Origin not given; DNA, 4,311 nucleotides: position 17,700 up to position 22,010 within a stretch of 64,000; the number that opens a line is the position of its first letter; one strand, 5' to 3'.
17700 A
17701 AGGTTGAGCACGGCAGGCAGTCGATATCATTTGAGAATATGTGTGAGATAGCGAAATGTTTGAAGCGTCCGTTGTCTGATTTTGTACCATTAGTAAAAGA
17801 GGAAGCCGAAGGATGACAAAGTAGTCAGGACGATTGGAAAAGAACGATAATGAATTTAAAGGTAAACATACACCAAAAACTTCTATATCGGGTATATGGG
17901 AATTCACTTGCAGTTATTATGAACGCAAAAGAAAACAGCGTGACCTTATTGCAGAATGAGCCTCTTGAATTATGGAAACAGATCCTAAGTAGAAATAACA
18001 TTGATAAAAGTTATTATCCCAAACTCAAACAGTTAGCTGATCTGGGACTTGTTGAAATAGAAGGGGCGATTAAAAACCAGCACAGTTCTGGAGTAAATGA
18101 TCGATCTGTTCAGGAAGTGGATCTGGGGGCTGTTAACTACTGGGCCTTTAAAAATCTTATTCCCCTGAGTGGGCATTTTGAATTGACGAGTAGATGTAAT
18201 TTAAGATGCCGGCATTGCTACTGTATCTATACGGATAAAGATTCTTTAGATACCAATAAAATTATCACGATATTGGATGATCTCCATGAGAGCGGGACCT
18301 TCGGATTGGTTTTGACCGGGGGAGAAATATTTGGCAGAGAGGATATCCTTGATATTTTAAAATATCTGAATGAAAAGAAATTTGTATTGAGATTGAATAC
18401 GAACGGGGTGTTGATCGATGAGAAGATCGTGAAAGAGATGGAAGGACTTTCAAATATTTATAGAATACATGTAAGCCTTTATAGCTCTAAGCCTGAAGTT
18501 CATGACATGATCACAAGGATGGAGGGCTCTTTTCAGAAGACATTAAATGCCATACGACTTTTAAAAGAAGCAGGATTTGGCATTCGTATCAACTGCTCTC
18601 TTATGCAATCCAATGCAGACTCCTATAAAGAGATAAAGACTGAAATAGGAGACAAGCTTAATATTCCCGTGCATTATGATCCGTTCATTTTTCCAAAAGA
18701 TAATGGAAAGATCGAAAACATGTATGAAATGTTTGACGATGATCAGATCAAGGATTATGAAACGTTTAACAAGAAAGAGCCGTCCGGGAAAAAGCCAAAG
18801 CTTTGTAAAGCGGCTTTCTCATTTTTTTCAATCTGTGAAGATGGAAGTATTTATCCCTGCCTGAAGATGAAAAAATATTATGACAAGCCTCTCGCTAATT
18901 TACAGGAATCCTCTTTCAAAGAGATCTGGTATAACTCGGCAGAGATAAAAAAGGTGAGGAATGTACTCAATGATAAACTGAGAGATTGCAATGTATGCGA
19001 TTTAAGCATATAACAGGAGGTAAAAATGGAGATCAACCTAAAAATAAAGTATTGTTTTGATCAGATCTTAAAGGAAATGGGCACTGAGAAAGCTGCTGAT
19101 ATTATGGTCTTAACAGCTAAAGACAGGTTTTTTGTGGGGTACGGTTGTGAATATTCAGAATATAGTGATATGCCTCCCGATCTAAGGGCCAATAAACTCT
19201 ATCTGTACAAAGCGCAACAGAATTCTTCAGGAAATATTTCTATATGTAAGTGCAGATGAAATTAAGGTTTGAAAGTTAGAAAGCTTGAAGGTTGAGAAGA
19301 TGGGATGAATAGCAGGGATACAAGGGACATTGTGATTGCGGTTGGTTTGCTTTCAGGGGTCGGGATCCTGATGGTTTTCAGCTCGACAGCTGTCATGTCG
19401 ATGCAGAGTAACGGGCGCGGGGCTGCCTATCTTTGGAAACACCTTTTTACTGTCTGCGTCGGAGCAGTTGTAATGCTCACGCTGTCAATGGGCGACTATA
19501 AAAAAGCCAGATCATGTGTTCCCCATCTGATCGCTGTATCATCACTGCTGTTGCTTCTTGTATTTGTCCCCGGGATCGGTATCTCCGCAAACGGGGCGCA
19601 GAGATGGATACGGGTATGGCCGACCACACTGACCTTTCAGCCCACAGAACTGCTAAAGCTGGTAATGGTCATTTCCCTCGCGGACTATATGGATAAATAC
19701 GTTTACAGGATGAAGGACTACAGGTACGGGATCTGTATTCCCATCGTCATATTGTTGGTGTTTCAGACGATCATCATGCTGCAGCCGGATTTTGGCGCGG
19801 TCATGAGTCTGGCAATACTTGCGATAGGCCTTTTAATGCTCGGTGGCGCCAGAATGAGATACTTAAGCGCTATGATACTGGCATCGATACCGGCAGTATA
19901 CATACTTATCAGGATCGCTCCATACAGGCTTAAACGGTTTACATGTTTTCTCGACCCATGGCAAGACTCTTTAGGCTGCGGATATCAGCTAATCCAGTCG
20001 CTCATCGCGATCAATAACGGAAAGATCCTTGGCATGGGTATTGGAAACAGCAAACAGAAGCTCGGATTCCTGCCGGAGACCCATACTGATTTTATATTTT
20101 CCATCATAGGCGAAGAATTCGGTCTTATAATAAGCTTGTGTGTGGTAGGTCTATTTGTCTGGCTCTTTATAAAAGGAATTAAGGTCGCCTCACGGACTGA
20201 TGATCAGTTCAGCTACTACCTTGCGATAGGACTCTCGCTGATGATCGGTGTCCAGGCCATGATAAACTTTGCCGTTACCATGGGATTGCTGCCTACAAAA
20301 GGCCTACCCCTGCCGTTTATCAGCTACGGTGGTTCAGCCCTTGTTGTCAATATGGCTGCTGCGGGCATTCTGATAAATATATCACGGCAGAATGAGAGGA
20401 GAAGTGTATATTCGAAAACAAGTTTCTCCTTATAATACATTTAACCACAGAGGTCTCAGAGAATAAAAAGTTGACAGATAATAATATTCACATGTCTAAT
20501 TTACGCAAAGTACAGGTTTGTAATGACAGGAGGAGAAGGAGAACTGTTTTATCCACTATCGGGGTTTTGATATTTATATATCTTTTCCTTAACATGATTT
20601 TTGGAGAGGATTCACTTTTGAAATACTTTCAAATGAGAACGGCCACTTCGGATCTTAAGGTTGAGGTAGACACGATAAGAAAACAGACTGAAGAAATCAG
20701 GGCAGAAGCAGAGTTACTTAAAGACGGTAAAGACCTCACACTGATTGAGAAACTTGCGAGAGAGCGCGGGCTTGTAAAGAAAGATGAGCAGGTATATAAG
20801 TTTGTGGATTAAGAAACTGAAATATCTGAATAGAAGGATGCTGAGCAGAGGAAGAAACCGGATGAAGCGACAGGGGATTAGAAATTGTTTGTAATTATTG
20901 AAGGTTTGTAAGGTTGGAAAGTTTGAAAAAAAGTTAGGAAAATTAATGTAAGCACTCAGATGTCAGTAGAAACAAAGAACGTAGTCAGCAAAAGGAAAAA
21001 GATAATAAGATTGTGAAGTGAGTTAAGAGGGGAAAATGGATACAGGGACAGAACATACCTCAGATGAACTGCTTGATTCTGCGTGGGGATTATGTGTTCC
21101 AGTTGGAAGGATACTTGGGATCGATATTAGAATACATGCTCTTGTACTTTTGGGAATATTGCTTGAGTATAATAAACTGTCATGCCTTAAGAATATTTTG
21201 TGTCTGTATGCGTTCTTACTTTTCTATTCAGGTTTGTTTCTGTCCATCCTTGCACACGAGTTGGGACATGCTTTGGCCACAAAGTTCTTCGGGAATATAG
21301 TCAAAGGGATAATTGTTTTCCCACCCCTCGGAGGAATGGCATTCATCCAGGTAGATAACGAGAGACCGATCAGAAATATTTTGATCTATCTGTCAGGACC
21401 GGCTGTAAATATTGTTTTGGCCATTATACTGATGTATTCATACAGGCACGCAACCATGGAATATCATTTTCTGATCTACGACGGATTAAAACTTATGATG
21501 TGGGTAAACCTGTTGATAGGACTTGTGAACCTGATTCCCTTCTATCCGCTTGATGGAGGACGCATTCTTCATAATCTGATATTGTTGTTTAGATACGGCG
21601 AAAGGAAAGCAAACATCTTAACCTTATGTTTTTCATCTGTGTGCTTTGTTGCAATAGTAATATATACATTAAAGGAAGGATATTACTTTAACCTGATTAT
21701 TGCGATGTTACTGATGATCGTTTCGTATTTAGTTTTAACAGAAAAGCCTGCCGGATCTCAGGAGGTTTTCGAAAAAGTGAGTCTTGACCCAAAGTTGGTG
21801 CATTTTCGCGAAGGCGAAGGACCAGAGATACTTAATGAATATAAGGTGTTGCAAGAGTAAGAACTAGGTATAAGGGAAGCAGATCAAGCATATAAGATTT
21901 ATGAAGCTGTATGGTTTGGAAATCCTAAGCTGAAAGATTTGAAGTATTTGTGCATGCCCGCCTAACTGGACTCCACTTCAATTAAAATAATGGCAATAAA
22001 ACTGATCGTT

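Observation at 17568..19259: Compact RiPP-like locus: XRE regulator, RRE-fused radical-SAM/SPASM enzyme, and a tightly coupled 77-aa Cys-containing peptide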

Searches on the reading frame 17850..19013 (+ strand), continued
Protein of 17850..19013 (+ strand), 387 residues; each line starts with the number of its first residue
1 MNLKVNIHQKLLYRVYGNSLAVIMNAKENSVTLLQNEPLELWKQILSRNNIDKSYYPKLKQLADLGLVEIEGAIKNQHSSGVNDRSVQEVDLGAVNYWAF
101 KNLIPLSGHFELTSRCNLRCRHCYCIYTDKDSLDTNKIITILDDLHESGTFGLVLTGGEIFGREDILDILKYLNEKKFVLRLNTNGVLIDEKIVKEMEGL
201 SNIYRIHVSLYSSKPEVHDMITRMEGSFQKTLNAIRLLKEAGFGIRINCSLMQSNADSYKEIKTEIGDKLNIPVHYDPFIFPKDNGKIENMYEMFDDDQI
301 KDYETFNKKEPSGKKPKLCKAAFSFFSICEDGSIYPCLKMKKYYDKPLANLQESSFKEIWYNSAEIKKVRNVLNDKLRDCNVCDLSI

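Call 76: search_protein_families(library=ncbifam, alignment_id=A1, max_evalue=1e-10)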
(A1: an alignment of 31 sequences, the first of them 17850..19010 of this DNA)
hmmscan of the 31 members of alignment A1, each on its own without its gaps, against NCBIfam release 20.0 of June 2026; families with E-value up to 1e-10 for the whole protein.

A. member 1, window:17850-19010:+ (387 aa): 33 families (the best 25 are shown)
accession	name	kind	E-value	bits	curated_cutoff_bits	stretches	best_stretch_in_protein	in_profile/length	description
TIGR04545.1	rSAM_ahbD_hemeb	equivalog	2e-33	116.3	500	1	110-287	4-182/339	heme b synthase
NF050035.1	rSAM_WgK_link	exception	1.1e-32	113.4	650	1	111-272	14-176/367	radical SAM/SPASM peptide maturase WgkB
TIGR04250.1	SCM_rSAM_ScmE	equivalog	6.7e-31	107.5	400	1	106-274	3-173/358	SynChlorMet cassette radical SAM/SPASM protein ScmE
TIGR04051.1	rSAM_NirJ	equivalog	8.6e-29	100.6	515.45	1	111-261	7-158/354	heme d1 biosynthesis radical SAM protein NirJ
TIGR04055.1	rSAM_NirJ2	equivalog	5.4e-28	98.5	500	1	112-284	6-178/326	putative heme d1 biosynthesis radical SAM protein NirJ2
TIGR04053.2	TIGR04053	equivalog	4.8e-27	95.2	395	1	105-280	7-186/366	TIGR04053 family radical SAM/SPASM domain-containing protein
TIGR04251.1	SCM_rSAM_ScmF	equivalog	1.2e-22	80.8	400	1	109-262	7-165/353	SynChlorMet cassette radical SAM/SPASM protein ScmF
TIGR02109.1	PQQ_syn_pqqE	equivalog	1.6e-22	79.9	381.35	1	104-262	5-165/358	pyrroloquinoline quinone biosynthesis protein PqqE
TIGR03962.1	mycofact_rSAM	equivalog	9.3e-22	77.6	265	1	105-265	11-175/339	mycofactocin radical SAM maturase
NF012164.0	AlbA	equivalog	1e-21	76.9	850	1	104-371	111-387/442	subtilosin maturase AlbA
TIGR04546.1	rSAM_ahbC_deAc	equivalog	3e-21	75.7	650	1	110-262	43-196/390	12,18-didecarboxysiroheme deacetylase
TIGR04054.1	rSAM_NirJ1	equivalog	3.4e-21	75.3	650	1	110-264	40-195/387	putative heme d1 biosynthesis radical SAM protein NirJ1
TIGR04303.1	GeoRSP_rSAM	equivalog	9.7e-21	74.7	400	1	105-257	4-155/325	GeoRSP system radical SAM/SPASM protein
NF045574.1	sacti_mat_StsB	exception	1.5e-20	73.5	625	1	110-264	100-254/466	StsB family radical SAM/SPASM domain sactipeptide maturase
TIGR04133.1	rSAM_w_lipo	hypoth_equivalog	2.5e-18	66.1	425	1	110-240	28-162/350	TIGR04133 family radical SAM/SPASM protein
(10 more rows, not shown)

B. families by the number of members that match (of 31 scanned): 40 families (the first 25 are shown)
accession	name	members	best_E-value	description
TIGR04545.1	rSAM_ahbD_hemeb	31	9.1e-39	heme b synthase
TIGR04250.1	SCM_rSAM_ScmE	31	3.6e-36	SynChlorMet cassette radical SAM/SPASM protein ScmE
TIGR04055.1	rSAM_NirJ2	31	4.6e-34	putative heme d1 biosynthesis radical SAM protein NirJ2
TIGR04053.2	TIGR04053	31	6.8e-34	TIGR04053 family radical SAM/SPASM domain-containing protein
TIGR03962.1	mycofact_rSAM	31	5e-33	mycofactocin radical SAM maturase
NF050035.1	rSAM_WgK_link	31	5.4e-33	radical SAM/SPASM peptide maturase WgkB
TIGR04051.1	rSAM_NirJ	31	3.7e-32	heme d1 biosynthesis radical SAM protein NirJ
NF045574.1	sacti_mat_StsB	31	1.1e-30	StsB family radical SAM/SPASM domain sactipeptide maturase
NF012164.0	AlbA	31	8.5e-30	subtilosin maturase AlbA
TIGR04546.1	rSAM_ahbC_deAc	31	2.9e-28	12,18-didecarboxysiroheme deacetylase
TIGR04251.1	SCM_rSAM_ScmF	31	1.2e-27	SynChlorMet cassette radical SAM/SPASM protein ScmF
TIGR02109.1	PQQ_syn_pqqE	31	5e-26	pyrroloquinoline quinone biosynthesis protein PqqE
TIGR03913.1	rad_SAM_trio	31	6.9e-25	GDL motif peptide-associated radical SAM/SPASM maturase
TIGR04054.1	rSAM_NirJ1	31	1e-24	putative heme d1 biosynthesis radical SAM protein NirJ1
TIGR04303.1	GeoRSP_rSAM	31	2e-24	GeoRSP system radical SAM/SPASM protein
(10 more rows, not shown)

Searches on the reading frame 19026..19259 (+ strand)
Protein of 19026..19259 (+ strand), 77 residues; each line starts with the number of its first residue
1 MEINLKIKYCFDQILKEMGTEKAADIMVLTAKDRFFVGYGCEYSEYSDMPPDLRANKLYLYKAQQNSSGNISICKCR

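Call 3: search_protein_families(library=pfam, proteins=[window:19026-19259:+], max_evalue=0.1)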
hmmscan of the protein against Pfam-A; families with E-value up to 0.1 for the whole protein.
window:19026-19259:+ (77 aa): 0 families

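Call 4: search_protein_families(library=ncbifam, proteins=[window:19026-19259:+], max_evalue=0.1)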
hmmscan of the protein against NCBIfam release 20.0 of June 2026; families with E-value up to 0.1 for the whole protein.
window:19026-19259:+ (77 aa): 0 families

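Call 6: find_homologous_proteins(query=window:19026-19256:+, max_evalue=0.01)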
Query window:19026-19256:+ (77 aa): 3 proteins with E <= 0.01 among 3 candidates.
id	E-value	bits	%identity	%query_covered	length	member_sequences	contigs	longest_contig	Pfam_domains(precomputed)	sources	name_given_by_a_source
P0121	1.4e-45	170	100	100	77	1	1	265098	-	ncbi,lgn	-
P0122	2.4e-33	131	79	100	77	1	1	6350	-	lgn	-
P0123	4.9e-31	124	74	100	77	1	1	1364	-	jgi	jgi:hypothetical protein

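Call 12: search_protein_families(library=padloc, proteins=[window:19026-19259:+], max_evalue=0.1)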
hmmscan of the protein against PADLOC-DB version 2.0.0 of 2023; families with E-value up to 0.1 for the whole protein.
window:19026-19259:+ (77 aa): 0 families

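Call 23: find_homologous_proteins(query=A2, max_evalue=0.01)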
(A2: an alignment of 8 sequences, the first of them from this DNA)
Query A2 (8 sequences) (77 aa, profile of the alignment): 14 proteins with E <= 0.01 among 157 candidates.
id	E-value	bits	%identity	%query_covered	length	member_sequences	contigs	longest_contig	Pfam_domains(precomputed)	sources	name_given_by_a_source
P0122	1.3e-34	136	79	100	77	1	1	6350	-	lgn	-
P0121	1.4e-34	135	100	100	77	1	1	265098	-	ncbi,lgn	-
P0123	7.8e-34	133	74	100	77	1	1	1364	-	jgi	jgi:hypothetical protein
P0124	2.5e-32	128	61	96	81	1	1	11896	-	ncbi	ncbi:MAG: hypothetical protein AB1499_04060 [Nitrospirota bacterium]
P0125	3.8e-31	125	66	100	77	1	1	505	-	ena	-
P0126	4.6e-31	124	42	96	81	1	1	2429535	-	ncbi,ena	ncbi:hypothetical protein [Sulfurimonas sp.]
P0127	2.9e-19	86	41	96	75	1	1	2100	-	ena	-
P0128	4.4e-19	86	29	62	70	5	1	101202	-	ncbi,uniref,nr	ncbi:hypothetical protein EYB53_012845 [Candidatus Chloroploca sp. M-50]|uniref:Uncharacterized prot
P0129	1.3e-18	84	42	81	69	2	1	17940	-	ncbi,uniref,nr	ncbi:hypothetical protein [Rhabdochromatium marinum]|uniref:hypothetical protein n=1 Tax=Rhabdochrom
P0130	9.4e-18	82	35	57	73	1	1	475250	-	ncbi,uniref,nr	ncbi:hypothetical protein K2Z83_00300 [Oscillochloris sp. ZM17-4]|uniref:hypothetical protein n=1 Ta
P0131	1.7e-17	81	36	55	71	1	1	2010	-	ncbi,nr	ncbi:MAG: hypothetical protein EOM24_17460 [Chloroflexia bacterium]|nr:hypothetical protein [Chlorof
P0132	3.0e-14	70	28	96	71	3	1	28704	-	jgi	jgi:hypothetical protein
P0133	5.6e-14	70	35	57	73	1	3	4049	-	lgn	-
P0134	9.5e-14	69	38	57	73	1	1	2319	-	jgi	jgi:hypothetical protein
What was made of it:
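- Tried and rejected: It found only 3-14 relatives (calls 6, 23).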

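Call 50: predict_structure(alignment_id=A4)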
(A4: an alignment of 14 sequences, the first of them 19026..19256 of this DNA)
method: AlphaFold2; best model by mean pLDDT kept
length: 77 residues; sequences in the alignment: 14
mean_pLDDT: 56.5   pTM: 0.30
mean pLDDT of the five models: 56.5, 52.4, 49.3, 49.0, 48.1
residues with pLDDT >= 90: 0; 70-90: 9; 50-70: 45; < 50: 23
segments of 3 or more residues with pLDDT < 50: 1-5, 36-45, 74-77
pLDDT, mean of each block of 10 residues (from residue 1): 48 65 56 46 55 72 61 45
secondary structure, 60 per line:
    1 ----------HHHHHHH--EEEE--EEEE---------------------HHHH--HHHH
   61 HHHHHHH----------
elements in order: H11-17 E20-23 E26-29 H51-54 H57-67
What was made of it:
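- No confident fold of its own: pLDDT 56.5, with the motifs below 50 (call 50). The small protein has no confident fold (call 50).
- Tried and rejected: Confidence was low (pLDDT 56.5), so no fold search was attempted (call 50).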

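Call 52: search_protein_representatives(alignment_id=A4)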
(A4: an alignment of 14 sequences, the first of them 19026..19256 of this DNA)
Query: 14 sequences, 71 profile positions. Proteins with E-value up to 0.001 (for the whole library): 37; up to 1e-10: 18; up to 1e-30: 0. The best 37 are listed.
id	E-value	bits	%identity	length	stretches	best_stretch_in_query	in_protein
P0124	2.8e-24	100.7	-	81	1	1-70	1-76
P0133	1.6e-22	95.0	-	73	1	1-70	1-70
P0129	1.2e-20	89.1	-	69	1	5-70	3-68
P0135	3.8e-20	87.5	-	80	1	1-69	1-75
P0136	1.6e-16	75.8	-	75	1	1-70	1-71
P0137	3.7e-16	74.7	-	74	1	1-70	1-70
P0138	2.1e-15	72.3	-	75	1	1-70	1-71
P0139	4.9e-14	67.9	-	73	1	1-70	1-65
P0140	7.3e-14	67.3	-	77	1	1-70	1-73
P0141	1.5e-13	66.4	-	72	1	1-70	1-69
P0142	3.9e-13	65.0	-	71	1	5-70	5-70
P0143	6.3e-13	64.4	-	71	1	4-70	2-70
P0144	6.4e-13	64.3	-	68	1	1-70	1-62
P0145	7.0e-13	64.2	-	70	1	5-70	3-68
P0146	7.7e-13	64.1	-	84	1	1-70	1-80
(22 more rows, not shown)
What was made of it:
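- Tried and rejected: The exhaustive profile search was needed (call 52).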

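Call 69: search_dna_similar(query=window:19026-19256:+, collection=plasmids, mode=protein, max_evalue=0.01, max_rows=5)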
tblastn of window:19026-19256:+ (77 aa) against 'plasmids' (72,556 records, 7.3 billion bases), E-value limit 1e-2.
No match.

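Call 75: search_protein_families(library=ncbifam, alignment_id=A6, max_evalue=1)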
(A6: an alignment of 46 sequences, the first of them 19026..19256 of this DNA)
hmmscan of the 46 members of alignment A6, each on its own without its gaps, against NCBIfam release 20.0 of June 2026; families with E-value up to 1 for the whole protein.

A. member 1, window:19026-19256:+ (77 aa): 2 families
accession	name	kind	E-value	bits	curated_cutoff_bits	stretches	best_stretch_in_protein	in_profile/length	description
NF006605.0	PRK09162.1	equivalog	0.1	11.9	181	1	20-53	144-177/183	hypoxanthine-guanine phosphoribosyltransferase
TIGR01203.1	HGPRTase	equivalog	0.11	12.3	150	1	21-46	131-156/167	hypoxanthine phosphoribosyltransferase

B. families by the number of members that match (of 46 scanned): 7 families
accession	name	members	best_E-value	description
TIGR01203.1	HGPRTase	2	0.057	hypoxanthine phosphoribosyltransferase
NF008953.0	PRK12295.1-6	1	0.048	ATP phosphoribosyltransferase regulatory subunit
NF009419.0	PRK12784.1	1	0.063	hypothetical protein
TIGR01518.1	g3p_cytidyltrns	1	0.07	glycerol-3-phosphate cytidylyltransferase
NF008368.0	PRK11166.1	1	0.093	protein phosphatase CheZ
NF006605.0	PRK09162.1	1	0.1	hypoxanthine-guanine phosphoribosyltransferase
NF041435.1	UmoD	1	0.21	UmoD family flagellar biogenesis regulator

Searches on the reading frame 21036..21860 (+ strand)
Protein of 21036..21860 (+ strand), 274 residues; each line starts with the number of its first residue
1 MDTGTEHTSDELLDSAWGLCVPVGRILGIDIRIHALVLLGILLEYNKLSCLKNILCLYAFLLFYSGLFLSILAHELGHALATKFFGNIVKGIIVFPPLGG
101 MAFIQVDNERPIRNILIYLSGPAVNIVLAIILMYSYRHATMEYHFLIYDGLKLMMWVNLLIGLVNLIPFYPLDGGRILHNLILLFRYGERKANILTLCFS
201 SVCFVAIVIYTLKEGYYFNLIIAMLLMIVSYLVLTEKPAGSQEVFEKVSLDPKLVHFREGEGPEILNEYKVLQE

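Call 57: search_protein_families(library=pfam, proteins=[window:21036-21860:+], max_evalue=0.001)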
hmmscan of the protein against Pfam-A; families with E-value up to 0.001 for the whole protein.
window:21036-21860:+ (274 aa): 2 families
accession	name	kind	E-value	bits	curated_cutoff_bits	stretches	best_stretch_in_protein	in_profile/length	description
PF02163.28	Peptidase_M50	-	9.5e-18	64.8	27.2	2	64-136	3-100/221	Peptidase family M50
PF13398.12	Peptidase_M50B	-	1.2e-08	35.3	26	1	68-148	22-101/201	Peptidase M50B-like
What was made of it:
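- Checked: The only peptidase is an M50 gene 1.8 kb downstream (21036-21860, call 57), and it is not linked to the cassette in relatives.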
